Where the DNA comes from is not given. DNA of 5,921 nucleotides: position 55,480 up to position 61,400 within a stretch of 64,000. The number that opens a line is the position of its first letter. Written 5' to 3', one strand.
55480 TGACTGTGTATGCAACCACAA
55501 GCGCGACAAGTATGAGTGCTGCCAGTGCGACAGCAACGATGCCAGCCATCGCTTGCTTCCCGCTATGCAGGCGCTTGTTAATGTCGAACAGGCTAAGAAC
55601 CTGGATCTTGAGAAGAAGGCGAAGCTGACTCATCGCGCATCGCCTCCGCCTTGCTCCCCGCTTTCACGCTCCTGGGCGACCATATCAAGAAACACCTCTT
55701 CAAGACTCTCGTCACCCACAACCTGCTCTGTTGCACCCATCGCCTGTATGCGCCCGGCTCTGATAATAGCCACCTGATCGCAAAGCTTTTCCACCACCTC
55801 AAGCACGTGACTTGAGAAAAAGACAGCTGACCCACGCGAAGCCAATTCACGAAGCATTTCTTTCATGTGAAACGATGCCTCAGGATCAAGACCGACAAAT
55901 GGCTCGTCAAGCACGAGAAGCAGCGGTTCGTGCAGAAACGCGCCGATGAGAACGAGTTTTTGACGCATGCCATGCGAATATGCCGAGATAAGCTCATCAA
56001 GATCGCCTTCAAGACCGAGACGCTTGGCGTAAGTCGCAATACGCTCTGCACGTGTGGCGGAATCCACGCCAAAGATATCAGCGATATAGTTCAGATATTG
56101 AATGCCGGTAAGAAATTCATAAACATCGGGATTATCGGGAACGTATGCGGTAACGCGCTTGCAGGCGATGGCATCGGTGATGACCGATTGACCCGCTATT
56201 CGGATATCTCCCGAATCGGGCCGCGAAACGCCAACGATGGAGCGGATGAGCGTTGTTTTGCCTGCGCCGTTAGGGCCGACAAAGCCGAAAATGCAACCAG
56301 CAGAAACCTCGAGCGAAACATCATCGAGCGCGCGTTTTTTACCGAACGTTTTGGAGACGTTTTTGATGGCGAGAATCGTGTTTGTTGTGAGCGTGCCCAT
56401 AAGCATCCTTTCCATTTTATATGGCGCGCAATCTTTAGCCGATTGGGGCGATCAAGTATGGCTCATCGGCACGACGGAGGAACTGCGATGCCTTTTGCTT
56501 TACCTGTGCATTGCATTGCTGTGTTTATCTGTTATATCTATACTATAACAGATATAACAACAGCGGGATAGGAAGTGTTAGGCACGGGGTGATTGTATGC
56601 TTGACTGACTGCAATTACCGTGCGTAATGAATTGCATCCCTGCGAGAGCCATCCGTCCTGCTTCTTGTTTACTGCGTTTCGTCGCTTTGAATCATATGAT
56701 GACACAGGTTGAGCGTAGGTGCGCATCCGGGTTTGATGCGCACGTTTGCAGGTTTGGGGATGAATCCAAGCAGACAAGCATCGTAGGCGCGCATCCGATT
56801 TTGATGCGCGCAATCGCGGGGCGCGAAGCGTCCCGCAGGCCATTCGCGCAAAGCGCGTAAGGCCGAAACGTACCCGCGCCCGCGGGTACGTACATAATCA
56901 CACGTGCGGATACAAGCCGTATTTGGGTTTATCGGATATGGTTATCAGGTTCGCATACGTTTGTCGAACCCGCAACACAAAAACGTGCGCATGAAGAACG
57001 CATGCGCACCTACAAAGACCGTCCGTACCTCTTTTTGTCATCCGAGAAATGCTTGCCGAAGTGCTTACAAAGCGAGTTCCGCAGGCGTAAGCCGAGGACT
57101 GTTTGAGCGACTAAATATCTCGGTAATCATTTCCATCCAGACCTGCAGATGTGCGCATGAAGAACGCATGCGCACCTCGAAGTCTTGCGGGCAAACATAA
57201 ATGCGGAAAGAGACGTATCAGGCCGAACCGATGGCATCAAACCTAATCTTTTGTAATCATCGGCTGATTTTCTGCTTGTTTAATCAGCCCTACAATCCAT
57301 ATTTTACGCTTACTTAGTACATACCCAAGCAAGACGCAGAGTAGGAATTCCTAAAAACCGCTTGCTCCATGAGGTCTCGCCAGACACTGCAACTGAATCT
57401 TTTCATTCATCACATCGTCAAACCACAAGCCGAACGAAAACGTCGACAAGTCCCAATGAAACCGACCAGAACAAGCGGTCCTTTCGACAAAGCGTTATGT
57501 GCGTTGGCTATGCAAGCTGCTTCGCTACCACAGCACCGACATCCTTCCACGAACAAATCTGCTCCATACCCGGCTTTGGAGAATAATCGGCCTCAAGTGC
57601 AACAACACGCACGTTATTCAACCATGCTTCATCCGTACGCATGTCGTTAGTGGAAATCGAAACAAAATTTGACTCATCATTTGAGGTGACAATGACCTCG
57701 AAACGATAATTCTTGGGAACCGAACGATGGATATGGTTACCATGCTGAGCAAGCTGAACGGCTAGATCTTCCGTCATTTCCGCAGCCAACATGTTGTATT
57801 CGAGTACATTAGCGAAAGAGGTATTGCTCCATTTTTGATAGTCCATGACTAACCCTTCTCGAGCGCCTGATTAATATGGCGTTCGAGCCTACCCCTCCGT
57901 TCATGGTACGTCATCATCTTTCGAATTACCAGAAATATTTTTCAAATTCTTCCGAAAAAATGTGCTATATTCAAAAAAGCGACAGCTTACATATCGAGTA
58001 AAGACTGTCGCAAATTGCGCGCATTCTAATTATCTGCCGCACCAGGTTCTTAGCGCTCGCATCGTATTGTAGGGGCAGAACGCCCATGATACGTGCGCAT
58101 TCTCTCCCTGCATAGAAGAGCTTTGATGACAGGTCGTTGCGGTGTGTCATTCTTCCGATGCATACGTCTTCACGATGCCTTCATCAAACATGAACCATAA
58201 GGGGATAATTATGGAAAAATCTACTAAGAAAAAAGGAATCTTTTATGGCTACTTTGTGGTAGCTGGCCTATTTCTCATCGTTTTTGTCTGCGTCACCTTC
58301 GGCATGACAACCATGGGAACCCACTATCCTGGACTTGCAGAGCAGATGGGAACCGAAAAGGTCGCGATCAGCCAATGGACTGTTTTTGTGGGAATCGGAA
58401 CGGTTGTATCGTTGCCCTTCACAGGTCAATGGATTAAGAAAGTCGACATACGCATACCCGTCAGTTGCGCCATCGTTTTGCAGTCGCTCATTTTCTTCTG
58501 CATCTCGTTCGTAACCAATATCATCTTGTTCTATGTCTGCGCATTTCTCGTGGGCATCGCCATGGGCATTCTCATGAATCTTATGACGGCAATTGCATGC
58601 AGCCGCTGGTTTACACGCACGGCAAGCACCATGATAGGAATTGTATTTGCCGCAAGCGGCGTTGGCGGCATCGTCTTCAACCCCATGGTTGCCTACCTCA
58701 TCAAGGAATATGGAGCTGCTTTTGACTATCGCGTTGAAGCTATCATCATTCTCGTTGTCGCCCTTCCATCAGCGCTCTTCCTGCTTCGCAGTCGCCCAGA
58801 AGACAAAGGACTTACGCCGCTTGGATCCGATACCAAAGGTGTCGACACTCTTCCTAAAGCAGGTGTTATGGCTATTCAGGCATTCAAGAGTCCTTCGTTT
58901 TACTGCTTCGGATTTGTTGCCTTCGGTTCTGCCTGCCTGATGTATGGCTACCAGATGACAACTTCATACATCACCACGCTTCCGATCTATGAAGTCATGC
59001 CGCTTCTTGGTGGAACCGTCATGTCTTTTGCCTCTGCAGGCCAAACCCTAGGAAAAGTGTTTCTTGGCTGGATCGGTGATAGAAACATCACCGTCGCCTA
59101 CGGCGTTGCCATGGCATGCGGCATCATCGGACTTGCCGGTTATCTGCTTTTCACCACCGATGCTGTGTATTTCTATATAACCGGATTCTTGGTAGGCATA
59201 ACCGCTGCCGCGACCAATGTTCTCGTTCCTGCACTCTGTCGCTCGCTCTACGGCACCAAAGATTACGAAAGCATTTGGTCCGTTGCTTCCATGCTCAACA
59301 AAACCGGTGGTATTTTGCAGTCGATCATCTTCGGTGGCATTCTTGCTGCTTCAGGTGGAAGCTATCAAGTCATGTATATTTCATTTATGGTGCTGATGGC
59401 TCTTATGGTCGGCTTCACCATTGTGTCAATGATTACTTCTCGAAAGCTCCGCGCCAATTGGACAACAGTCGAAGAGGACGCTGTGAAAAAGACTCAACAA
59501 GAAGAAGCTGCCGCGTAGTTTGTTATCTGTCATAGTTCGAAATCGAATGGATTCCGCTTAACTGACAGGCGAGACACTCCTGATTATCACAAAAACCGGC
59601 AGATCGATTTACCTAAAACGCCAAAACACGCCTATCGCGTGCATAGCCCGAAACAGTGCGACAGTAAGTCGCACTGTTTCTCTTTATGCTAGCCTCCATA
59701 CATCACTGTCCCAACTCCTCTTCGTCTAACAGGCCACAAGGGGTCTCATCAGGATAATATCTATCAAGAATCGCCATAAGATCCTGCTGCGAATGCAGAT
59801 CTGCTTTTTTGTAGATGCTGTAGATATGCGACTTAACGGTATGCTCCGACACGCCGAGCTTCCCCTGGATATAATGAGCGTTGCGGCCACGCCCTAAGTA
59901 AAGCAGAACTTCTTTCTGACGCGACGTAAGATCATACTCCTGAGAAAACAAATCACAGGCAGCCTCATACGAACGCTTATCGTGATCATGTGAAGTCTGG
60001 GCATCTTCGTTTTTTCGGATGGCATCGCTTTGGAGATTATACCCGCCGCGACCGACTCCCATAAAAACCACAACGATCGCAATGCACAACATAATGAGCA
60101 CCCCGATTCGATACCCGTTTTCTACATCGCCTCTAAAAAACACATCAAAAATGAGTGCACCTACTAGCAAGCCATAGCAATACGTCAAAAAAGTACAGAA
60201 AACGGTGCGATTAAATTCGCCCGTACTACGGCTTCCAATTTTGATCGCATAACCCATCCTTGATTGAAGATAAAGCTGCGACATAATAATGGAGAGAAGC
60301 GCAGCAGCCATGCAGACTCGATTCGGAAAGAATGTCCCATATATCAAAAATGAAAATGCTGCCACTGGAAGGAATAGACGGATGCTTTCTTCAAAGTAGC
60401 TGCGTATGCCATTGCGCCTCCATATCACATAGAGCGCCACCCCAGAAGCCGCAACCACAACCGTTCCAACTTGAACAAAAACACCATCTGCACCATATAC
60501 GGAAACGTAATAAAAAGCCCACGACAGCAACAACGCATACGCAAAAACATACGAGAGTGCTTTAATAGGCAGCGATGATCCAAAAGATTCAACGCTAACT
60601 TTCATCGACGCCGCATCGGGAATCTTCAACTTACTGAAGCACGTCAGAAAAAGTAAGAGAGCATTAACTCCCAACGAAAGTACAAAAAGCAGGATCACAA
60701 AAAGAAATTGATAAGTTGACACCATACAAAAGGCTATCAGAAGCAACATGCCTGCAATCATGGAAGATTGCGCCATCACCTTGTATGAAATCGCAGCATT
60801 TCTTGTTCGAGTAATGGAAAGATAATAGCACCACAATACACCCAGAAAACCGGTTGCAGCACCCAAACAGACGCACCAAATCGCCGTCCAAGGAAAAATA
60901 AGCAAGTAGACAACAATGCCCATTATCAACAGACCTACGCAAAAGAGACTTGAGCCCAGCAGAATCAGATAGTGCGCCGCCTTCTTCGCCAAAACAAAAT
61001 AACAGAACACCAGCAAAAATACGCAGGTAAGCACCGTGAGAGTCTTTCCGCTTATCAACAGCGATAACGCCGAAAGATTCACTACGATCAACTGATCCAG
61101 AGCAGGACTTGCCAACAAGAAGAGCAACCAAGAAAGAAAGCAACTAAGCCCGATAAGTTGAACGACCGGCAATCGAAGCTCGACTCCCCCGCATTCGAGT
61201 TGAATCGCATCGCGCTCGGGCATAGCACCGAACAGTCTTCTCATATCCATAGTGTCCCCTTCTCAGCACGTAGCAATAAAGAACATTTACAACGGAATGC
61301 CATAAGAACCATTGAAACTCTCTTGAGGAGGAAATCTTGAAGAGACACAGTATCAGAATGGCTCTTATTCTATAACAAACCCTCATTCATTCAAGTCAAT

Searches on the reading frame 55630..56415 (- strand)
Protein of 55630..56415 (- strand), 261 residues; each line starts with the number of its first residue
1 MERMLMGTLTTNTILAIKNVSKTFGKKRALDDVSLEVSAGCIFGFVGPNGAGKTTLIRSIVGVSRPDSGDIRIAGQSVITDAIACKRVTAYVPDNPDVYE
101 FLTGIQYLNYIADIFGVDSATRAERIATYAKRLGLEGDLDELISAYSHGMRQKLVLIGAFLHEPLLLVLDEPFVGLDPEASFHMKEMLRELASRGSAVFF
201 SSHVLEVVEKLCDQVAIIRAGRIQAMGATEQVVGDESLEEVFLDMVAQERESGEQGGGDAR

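Call 7: search_protein_families(library=pfam, proteins=[window:55630-56415:-])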
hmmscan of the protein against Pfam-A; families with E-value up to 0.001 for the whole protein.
window:55630-56415:- (261 aa): 3 families
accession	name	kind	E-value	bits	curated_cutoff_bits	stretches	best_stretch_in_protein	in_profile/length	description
PF00005.33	ABC_tran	-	7e-25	88.7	25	1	30-173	1-136/137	ABC transporter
PF13304.12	AAA_21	-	5.7e-13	50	27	1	137-207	229-302/304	AAA domain, putative AbiEii toxin, Type IV TA system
PF13476.12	AAA_23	-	0.00034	21.8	27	1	31-60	11-39/201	AAA domain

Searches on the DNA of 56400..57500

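Call 73: search_rna_families(source=window, start=56400, end=57500, threshold=evalue, max_evalue=1)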
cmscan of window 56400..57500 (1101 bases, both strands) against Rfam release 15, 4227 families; matches with E-value up to 1: 0.
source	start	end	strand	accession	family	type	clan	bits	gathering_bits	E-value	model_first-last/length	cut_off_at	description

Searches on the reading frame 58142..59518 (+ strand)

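Call 7: search_protein_families(library=pfam, proteins=[window:58142-59518:+])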
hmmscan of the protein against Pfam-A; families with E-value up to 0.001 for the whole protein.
window:58142-59518:+ (458 aa): 1 family
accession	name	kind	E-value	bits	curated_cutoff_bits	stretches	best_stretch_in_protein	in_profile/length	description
PF07690.21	MFS_1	-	7.6e-35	120.9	33.4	2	45-392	2-345/347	Major Facilitator Superfamily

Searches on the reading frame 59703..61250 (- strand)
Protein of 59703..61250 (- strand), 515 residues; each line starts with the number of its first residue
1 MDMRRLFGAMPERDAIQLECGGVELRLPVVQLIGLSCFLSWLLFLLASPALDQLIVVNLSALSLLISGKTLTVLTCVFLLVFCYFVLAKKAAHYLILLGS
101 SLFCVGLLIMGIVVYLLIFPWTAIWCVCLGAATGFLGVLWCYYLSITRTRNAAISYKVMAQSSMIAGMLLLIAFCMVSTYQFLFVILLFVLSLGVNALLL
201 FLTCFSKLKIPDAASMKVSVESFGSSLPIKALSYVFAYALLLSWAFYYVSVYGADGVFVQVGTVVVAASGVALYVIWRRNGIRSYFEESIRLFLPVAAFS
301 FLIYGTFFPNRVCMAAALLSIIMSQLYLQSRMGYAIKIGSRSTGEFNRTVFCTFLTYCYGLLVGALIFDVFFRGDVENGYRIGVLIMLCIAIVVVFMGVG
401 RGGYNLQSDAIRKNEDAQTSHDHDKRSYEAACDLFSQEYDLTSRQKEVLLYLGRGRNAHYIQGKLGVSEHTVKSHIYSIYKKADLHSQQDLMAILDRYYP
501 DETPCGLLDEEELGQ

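Call 70: find_encoding_contigs(protein=window:59703-61250:-, flank=10000, max_places=3)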
Protein window:59703-61250:- (515 aa): 24 contigs read that carry it; 3 places shown.
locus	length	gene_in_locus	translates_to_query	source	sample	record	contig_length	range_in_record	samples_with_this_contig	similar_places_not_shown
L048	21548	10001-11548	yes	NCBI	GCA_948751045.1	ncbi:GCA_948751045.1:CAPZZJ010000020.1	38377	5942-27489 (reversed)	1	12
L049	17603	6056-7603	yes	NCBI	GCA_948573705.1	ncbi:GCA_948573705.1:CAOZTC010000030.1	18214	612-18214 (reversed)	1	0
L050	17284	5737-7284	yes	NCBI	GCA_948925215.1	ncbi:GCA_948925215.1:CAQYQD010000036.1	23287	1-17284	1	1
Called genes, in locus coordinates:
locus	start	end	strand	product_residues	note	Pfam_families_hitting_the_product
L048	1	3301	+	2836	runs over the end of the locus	-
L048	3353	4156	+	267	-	PF00072:Response_reg, PF00486:Trans_reg_C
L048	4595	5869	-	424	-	PF00939:Na_sulph_symp, PF03600:CitMHS, PF06808:DctM (weak), PF03600:CitMHS (weak)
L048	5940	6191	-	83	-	-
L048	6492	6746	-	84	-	PF09723:Zn_ribbon_8 (weak)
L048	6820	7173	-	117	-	PF13247:Fer4_11 (weak)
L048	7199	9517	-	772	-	PF04879:Molybdop_Fe4S4, PF00384:Molybdopterin, PF01568:Molydop_binding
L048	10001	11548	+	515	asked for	PF00196:GerE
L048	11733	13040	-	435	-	PF07690:MFS_1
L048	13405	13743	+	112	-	-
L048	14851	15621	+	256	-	PF00005:ABC_tran, PF13304:AAA_21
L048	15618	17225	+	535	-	-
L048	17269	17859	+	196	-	PF00392:GntR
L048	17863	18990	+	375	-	PF07853:DUF1648, PF19124:DUF5808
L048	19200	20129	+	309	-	PF00005:ABC_tran, PF13304:AAA_21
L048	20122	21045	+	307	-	-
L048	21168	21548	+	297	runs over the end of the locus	PF00512:HisKA, PF02518:HATPase_c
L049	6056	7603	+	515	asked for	PF00196:GerE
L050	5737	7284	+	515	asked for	PF00196:GerE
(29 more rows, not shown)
